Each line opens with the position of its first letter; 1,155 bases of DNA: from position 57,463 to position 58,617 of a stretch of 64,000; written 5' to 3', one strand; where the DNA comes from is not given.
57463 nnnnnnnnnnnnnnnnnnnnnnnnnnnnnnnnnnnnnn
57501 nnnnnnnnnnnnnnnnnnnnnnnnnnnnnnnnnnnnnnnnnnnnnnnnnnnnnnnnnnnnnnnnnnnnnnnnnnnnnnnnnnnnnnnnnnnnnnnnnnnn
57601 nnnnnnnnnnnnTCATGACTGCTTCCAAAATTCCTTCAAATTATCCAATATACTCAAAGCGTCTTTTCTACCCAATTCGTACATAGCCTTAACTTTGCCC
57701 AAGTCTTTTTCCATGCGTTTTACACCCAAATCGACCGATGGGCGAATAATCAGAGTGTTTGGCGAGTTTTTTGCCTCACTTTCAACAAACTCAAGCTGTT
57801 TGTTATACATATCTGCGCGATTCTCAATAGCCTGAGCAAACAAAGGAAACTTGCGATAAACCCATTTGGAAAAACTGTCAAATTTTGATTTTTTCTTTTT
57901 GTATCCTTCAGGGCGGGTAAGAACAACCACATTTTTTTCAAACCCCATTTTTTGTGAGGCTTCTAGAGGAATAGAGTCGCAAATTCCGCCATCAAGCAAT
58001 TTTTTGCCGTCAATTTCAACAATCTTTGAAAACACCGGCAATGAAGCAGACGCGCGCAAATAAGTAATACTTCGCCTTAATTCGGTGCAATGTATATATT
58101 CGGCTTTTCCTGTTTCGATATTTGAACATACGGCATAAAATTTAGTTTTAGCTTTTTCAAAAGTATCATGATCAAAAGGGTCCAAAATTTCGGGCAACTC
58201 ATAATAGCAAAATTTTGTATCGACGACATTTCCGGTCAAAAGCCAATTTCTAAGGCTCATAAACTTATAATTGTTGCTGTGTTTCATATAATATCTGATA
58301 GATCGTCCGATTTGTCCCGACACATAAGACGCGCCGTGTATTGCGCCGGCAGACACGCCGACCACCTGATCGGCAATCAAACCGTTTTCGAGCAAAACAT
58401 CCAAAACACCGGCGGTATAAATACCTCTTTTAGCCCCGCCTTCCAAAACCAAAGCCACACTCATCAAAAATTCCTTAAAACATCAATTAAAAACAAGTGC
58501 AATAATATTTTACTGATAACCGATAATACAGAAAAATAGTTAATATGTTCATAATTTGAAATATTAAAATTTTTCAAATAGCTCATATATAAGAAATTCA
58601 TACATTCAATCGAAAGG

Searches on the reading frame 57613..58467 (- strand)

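Call 83: search_protein_families(library=pfam, proteins=[window:57613-58467:-], max_evalue=0.00001)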
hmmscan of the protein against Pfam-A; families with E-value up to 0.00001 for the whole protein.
window:57613-58467:- (284 aa): 2 families
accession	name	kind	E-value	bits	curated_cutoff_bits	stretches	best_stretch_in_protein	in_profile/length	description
PF01734.28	Patatin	-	9.5e-25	88.4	27.7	1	6-169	1-188/191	Patatin-like phospholipase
PF19890.4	DUF6363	-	5.3e-15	55.4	26.4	1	208-281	2-74/75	Domain of unknown function (DUF6363)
